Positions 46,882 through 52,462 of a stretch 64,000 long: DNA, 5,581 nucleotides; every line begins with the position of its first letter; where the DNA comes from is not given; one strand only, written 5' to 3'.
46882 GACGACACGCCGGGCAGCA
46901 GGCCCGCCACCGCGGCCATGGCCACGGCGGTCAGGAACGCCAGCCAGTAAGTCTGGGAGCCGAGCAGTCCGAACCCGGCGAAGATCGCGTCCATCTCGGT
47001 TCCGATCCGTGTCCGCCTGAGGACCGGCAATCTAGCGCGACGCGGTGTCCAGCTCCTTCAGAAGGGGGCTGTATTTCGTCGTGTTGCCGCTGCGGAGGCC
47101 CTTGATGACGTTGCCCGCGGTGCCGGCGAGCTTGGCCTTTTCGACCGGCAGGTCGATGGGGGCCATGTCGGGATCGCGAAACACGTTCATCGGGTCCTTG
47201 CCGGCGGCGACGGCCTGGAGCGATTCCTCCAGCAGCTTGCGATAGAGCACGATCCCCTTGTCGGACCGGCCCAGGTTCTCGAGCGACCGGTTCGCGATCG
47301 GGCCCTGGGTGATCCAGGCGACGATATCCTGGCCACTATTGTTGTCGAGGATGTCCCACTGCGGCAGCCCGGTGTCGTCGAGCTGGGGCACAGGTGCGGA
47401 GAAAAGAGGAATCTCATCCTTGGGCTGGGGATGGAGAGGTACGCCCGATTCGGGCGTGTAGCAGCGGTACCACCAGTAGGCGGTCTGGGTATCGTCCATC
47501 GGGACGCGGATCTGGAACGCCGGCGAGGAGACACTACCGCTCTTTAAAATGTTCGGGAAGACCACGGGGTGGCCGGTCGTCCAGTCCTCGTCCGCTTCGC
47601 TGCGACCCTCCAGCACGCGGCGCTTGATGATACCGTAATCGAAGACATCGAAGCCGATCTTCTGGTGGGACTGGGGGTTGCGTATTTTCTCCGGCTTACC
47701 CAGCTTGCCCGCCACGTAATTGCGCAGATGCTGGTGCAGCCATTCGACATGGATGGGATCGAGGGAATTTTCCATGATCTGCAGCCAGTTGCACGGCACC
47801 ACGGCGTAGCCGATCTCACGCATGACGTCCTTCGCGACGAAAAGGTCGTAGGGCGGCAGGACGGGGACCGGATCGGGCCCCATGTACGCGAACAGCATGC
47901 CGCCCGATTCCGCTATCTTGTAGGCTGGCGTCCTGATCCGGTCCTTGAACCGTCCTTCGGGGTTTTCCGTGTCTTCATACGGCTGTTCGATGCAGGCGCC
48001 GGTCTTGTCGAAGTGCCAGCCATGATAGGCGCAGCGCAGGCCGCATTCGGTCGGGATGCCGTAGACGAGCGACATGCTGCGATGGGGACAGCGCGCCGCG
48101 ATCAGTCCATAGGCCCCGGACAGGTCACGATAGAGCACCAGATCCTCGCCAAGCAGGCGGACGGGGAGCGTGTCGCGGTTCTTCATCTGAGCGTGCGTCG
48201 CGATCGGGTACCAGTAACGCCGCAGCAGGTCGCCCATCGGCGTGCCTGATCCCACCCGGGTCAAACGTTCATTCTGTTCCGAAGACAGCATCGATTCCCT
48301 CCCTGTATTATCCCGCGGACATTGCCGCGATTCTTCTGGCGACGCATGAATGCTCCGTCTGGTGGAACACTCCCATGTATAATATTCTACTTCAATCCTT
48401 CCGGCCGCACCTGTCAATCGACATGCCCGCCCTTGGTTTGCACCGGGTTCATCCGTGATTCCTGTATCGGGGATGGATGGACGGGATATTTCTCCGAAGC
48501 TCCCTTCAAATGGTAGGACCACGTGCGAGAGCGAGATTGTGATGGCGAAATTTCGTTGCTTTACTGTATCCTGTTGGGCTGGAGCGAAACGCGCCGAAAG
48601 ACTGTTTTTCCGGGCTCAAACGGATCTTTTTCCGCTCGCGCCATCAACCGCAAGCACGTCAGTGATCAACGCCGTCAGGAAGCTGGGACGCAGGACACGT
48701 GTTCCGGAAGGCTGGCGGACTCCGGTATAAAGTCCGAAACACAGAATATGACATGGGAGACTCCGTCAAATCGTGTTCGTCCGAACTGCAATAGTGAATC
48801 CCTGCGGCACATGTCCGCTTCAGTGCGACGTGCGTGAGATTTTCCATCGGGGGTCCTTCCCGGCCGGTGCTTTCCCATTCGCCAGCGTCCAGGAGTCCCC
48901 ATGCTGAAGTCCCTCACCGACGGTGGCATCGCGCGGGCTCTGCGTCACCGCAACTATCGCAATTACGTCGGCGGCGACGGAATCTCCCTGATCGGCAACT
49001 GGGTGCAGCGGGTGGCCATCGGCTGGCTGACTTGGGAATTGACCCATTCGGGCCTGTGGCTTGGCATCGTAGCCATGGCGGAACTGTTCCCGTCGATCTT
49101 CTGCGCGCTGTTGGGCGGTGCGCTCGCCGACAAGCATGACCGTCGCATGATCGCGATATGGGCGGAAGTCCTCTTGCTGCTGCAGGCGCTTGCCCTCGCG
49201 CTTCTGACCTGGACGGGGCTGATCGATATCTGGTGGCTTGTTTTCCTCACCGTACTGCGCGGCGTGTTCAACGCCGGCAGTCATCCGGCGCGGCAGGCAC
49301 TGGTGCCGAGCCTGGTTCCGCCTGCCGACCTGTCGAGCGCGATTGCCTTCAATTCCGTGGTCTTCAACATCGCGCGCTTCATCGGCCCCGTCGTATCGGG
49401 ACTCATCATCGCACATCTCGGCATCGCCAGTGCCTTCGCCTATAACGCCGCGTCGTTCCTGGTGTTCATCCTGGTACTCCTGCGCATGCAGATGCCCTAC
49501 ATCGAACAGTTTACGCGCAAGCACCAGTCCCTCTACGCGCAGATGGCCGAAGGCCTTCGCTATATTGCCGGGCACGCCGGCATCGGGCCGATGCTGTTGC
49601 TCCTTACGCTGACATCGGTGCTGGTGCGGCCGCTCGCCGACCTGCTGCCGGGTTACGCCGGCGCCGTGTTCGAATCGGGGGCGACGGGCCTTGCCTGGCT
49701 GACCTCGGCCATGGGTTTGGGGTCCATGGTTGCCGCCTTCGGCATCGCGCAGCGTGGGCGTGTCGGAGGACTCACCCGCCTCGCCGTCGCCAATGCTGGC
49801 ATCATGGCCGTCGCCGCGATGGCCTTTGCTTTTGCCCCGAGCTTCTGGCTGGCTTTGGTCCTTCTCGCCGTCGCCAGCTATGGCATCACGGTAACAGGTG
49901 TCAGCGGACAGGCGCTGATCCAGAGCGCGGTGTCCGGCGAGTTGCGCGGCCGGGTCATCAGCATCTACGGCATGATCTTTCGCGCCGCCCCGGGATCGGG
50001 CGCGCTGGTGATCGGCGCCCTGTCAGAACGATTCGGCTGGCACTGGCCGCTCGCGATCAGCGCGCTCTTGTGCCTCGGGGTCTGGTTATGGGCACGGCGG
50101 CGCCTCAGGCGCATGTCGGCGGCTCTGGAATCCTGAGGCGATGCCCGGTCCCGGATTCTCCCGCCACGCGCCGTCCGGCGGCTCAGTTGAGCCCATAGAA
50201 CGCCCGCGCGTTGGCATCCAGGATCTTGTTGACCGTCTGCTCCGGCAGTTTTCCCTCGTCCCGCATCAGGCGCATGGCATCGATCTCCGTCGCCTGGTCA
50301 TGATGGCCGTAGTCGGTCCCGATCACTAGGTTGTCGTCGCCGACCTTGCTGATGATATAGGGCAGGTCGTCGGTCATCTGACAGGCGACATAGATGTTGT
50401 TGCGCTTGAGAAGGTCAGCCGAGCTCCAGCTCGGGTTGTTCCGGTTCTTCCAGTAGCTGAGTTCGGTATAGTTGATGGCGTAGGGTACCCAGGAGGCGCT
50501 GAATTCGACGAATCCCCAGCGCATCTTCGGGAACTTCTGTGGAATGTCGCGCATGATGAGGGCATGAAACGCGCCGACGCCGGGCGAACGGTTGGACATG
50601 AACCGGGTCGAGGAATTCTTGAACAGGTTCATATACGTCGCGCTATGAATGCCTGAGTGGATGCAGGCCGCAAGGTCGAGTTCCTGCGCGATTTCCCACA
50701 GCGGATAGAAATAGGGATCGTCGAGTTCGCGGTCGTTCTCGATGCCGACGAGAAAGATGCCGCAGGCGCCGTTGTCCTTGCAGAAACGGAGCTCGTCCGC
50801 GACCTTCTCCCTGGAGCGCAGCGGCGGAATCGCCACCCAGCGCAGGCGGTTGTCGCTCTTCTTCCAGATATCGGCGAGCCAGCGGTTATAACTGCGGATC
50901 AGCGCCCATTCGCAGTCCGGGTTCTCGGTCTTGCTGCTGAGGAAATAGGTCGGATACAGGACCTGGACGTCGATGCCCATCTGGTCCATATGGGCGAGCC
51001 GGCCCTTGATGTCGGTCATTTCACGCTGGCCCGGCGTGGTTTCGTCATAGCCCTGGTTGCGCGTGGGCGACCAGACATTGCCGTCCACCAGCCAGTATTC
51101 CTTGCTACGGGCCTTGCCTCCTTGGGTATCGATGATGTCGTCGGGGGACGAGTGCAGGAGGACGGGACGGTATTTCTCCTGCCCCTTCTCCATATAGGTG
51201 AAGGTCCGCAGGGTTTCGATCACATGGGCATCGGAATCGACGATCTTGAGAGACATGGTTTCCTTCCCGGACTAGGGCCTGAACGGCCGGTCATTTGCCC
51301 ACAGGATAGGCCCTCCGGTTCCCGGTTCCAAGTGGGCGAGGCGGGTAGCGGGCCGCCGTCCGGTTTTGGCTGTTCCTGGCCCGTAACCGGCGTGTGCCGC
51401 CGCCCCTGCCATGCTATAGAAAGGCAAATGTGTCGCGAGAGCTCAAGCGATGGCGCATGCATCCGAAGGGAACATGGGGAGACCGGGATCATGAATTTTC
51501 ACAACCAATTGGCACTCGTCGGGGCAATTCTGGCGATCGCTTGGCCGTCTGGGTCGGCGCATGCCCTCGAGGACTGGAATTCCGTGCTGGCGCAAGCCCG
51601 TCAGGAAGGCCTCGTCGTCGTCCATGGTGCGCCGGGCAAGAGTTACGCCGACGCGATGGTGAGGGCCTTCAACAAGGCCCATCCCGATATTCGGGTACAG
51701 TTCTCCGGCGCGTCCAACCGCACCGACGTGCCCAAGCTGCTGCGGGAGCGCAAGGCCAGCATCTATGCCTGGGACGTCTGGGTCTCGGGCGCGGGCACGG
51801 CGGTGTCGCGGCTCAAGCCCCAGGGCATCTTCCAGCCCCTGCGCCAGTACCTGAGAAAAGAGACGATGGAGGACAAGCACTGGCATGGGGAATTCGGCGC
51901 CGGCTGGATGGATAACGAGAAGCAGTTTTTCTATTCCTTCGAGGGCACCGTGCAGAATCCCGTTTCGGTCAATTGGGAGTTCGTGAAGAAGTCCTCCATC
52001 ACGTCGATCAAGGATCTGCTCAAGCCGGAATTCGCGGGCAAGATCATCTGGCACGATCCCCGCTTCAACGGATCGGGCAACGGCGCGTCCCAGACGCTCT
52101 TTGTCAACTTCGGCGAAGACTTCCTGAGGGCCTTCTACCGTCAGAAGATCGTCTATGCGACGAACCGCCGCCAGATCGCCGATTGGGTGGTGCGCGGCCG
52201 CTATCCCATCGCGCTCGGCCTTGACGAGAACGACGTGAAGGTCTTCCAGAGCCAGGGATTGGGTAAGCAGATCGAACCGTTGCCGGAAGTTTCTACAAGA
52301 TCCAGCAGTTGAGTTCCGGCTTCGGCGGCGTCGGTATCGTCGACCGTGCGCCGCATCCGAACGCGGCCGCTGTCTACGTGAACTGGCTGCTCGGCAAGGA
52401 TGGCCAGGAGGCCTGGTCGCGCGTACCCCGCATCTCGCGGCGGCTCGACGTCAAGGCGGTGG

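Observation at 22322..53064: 31-kb catabolic supercluster of unknown substrate with two mirrored ABC + BNR-propeller arms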

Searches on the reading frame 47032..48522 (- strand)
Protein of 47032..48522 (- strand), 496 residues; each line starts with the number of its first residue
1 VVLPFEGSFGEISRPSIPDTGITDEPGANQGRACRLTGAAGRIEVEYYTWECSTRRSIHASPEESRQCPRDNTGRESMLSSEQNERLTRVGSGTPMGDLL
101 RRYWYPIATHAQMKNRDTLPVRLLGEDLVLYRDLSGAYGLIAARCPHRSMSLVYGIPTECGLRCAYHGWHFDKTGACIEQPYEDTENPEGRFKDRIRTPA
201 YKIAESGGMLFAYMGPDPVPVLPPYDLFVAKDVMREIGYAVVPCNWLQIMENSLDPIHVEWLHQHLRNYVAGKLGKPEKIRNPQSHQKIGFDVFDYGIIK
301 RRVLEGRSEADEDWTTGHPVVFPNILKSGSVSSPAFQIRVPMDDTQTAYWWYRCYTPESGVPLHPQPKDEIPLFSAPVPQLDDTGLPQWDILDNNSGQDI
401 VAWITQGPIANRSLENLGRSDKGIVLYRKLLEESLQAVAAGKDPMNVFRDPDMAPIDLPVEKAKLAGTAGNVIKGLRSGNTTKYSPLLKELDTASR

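Call 5: search_protein_families(library=pfam, proteins=[window:47032-48522:-])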
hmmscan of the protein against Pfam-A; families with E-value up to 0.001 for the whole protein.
window:47032-48522:- (496 aa): 3 families
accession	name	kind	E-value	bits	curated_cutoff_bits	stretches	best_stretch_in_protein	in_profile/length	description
PF00355.32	Rieske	-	3.8e-18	65.6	20.3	1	104-184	2-82/88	Rieske [2Fe-2S] domain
PF19301.5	LigXa_C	-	2e-15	57.2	27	2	397-445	208-256/304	LigXa C-terminal domain like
PF19112.6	VanA_C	-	0.00071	20.2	23.5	0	243-267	2-26/193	Vanillate O-demethylase oxygenase C-terminal domain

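Call 8: search_protein_families(library=ncbifam, proteins=[window:47032-48522:-], max_evalue=0.00001)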
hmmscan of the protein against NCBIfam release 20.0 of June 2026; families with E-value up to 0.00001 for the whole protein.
window:47032-48522:- (496 aa): 2 families
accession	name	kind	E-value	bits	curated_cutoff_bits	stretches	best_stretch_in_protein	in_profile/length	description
NF052579.1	BetMthstMoxSdmAMthl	equivalog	6.1e-19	68.2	600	1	102-274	16-189/351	4beta-methylsterol monooxygenase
NF042946.1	3PPDioc_HcaE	equivalog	2.3e-06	26.9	830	1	100-197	35-134/450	3-phenylpropionate/cinnamic acid dioxygenase subunit alpha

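Call 41: search_solved_structures(query=window:47032-48291:-, max_evalue=0.00001)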
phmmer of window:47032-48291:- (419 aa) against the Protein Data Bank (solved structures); distinct sequences matched with E-value up to 0.00001: 23.
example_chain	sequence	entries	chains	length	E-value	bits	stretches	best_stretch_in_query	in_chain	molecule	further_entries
7fjl_A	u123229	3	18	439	1.4e-49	172.1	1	1-277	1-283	Rieske (2Fe-2S) domain protein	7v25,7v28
7fhr_A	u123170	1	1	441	1.2e-46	162.4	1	1-188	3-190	Putative Phthalate 4,5-dioxygenase, subunit alpha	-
9ina_A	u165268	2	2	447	2e-35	125.4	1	3-187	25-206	Rieske (2Fe-2S) domain protein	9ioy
7qwt_A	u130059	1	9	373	5.5e-14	54.8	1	21-198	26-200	Rieske (2Fe-2S) domain protein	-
4nb8_A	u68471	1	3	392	6.7e-14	54.5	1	23-187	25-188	Terminal oxygenase component of carbazole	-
4nb9_A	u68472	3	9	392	6.7e-14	54.5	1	23-187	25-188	Terminal oxygenase component of carbazole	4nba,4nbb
1ww9_A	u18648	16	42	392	6.7e-14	54.5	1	23-187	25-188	terminal oxygenase component of carbazole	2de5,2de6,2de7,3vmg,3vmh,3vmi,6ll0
4nbg_A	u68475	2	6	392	6.9e-14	54.5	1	23-187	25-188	Terminal oxygenase component of carbazole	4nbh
4nbf_A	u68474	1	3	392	6.9e-14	54.5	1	23-187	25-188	Terminal oxygenase component of carbazole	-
4nbc_A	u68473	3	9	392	7.2e-14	54.4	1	23-187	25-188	Terminal oxygenase component of carbazole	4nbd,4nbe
3gkq_A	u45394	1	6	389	8.7e-14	54.1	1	23-187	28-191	Terminal oxygenase component of carbazole 1,9a-dioxygenase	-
3gb4_A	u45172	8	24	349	2.5e-13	52.6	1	21-187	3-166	DdmC | Dicamba O-demethylase, oxygenase component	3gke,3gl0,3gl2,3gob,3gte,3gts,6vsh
6wn3_A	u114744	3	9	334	3.4e-11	45.6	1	23-188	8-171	SxtT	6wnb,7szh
6icp_A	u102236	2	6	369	1.3e-10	43.7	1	21-104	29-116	Methylxanthine N1-demethylase NdmA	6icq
6ick_A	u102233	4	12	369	1.3e-10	43.7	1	21-104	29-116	Methylxanthine N1-demethylase NdmA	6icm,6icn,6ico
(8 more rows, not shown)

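Call 81: search_solved_structures(query=window:47032-48291:-, max_evalue=1e-30, show_alignments=1)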
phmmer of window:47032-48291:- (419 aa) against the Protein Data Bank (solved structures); distinct sequences matched with E-value up to 1e-30: 3.
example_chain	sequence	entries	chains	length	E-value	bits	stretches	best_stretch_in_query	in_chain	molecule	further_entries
7fjl_A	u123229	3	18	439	1.4e-49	172.1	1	1-277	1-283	Rieske (2Fe-2S) domain protein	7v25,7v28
7fhr_A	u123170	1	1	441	1.2e-46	162.4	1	1-188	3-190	Putative Phthalate 4,5-dioxygenase, subunit alpha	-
9ina_A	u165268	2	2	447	2e-35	125.4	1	3-187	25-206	Rieske (2Fe-2S) domain protein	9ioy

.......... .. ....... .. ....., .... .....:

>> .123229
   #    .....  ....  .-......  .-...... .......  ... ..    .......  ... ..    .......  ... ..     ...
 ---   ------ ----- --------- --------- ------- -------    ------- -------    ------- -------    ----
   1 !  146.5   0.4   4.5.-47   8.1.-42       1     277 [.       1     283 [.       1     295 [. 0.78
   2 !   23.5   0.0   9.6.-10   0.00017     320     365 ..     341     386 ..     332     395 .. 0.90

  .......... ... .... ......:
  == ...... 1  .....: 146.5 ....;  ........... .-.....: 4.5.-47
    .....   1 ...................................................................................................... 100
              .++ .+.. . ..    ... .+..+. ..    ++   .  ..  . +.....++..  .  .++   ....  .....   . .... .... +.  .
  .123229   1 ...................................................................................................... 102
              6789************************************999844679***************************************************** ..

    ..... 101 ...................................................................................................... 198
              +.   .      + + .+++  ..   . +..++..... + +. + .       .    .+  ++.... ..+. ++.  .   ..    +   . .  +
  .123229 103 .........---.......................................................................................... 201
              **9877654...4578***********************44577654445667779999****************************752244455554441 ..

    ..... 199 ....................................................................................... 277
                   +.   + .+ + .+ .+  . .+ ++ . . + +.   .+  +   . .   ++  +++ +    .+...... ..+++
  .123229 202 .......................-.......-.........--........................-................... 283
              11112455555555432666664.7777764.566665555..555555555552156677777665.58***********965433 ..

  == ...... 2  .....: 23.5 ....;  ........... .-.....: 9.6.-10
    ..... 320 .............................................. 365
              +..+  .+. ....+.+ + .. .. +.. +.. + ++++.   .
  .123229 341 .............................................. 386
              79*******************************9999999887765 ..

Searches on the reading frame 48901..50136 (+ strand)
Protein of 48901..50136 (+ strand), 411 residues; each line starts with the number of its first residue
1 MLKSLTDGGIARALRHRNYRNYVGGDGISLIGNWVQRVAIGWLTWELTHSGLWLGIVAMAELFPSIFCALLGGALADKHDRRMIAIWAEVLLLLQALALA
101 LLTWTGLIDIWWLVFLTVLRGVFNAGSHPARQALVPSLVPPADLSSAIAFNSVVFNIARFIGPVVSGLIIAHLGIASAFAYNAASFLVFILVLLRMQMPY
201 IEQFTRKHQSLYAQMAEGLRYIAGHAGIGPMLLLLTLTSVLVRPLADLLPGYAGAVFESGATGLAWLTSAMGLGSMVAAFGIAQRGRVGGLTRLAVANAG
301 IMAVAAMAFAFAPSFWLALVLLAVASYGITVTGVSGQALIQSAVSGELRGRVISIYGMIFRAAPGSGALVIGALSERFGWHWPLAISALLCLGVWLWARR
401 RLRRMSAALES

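Call 5: search_protein_families(library=pfam, proteins=[window:48901-50136:+])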
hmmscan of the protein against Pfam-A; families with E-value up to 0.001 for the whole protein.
window:48901-50136:+ (411 aa): 2 families
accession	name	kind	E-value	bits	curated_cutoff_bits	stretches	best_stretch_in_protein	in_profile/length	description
PF05977.19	MFS_3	-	1.3e-49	169.5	27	1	26-407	19-400/524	Transmembrane secretion effector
PF07690.21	MFS_1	-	9.1e-32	110.8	33.4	2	28-332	7-313/347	Major Facilitator Superfamily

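Call 49: search_protein_families(library=ncbifam, proteins=[window:48901-50136:+], max_evalue=0.00001)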
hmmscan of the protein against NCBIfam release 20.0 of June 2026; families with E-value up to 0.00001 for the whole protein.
window:48901-50136:+ (411 aa): 13 families
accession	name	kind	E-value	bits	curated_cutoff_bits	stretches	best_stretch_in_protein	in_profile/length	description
TIGR00900.1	2A0121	subfamily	9.5e-57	193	319.6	1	19-379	1-364/364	H+ Antiporter protein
NF007792.0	PRK10489.1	equivalog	3.2e-35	121.9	324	1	16-405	16-405/419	enterobactin transporter EntS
NF052575.1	MFS_efflux_Tap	equivalog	1.2e-21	77.2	625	1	31-387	18-380/401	multidrug efflux MFS transporter Tap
NF000246.1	macrolide_MefC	exception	2.8e-21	76.1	870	1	29-394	20-388/407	macrolide efflux MFS transporter Mef(C)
NF000245.1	macrolide_MefA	exception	2.9e-19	69.4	675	1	22-394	14-389/405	macrolide efflux MFS transporter Mef(A)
NF012178.0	tet_MFS_V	exception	1.1e-18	67.6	640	1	14-362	5-358/409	tetracycline efflux MFS transporter Tet(V)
NF000051.1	macrolide_MefB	exception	4e-18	65.5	800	1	24-380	16-374/409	macrolide efflux MFS transporter Mef(B)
TIGR00880.1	2_A_01_02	superfamily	6.9e-12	45.7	131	1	272-394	8-130/141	multidrug resistance protein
NF000154.1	macrolide_MefEN2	exception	2.1e-11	43.8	800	1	38-356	28-346/401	macrolide efflux MFS transporter Mef(En2)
TIGR00895.1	2A0115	subfamily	7e-08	31.8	418.55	1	53-208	53-202/398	aromatic acid/H+ symport family MFS transporter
NF006386.0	PRK08633.1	equivalog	6.5e-07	27.4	1221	1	46-355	41-362/1147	acyl-[ACP]--phospholipid O-acyltransferase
TIGR00881.1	2A0104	subfamily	8.3e-07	28.4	407.75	0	54-196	32-170/379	phosphoglycerate transporter protein PgtP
TIGR00711.1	efflux_EmrB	subfamily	4.8e-06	25.6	230.2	0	96-185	74-165/485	DHA2 family efflux MFS transporter permease subunit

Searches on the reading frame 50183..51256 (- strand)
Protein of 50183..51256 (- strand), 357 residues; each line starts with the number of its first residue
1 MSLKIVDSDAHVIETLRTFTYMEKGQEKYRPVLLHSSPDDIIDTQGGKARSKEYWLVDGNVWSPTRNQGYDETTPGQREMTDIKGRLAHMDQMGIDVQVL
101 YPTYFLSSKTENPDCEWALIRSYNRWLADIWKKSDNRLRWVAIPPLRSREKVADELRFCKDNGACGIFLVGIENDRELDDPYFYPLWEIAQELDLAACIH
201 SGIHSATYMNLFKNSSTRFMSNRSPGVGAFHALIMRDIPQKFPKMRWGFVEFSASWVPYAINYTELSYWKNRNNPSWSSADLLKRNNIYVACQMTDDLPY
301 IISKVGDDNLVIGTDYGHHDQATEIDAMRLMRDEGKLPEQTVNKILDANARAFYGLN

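Call 5: search_protein_families(library=pfam, proteins=[window:50183-51256:-])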
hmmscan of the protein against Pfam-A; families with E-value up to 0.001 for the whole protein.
window:50183-51256:- (357 aa): 1 family
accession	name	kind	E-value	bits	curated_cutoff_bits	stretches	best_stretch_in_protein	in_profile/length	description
PF04909.20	Amidohydro_2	-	5.5e-20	72.7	26.4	1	75-356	13-289/289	Amidohydrolase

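Call 8: search_protein_families(library=ncbifam, proteins=[window:50183-51256:-], max_evalue=0.00001)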
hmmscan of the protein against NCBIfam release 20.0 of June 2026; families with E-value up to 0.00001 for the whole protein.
window:50183-51256:- (357 aa): 0 families

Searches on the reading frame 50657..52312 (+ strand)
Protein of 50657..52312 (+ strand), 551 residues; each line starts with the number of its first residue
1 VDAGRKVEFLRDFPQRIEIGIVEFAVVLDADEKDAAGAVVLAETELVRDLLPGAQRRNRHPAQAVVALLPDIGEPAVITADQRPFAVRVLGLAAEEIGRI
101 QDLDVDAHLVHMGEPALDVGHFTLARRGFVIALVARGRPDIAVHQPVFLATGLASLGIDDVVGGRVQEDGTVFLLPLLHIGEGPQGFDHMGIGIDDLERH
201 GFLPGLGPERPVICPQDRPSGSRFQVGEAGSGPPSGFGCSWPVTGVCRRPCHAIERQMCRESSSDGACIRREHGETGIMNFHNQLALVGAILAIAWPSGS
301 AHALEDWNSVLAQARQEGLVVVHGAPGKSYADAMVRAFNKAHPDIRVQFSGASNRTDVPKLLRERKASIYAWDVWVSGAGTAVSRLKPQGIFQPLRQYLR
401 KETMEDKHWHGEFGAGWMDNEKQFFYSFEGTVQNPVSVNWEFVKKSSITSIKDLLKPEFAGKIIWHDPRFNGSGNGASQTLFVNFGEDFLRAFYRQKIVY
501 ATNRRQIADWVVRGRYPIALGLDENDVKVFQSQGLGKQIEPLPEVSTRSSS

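Call 5: search_protein_families(library=pfam, proteins=[window:50657-52312:+])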
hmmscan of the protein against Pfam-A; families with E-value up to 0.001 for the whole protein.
window:50657-52312:+ (551 aa): 3 families
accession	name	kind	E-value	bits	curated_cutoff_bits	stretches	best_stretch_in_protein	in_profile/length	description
PF13531.11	SBP_bac_11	-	8e-08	32.8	25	1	330-521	12-161/227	Bacterial extracellular solute-binding protein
PF13416.11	SBP_bac_8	-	1.1e-07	32.3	27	1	333-479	1-141/279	Bacterial extracellular solute-binding protein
PF01547.30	SBP_bac_1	-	0.00017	22.2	26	1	329-520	8-234/307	Bacterial extracellular solute-binding protein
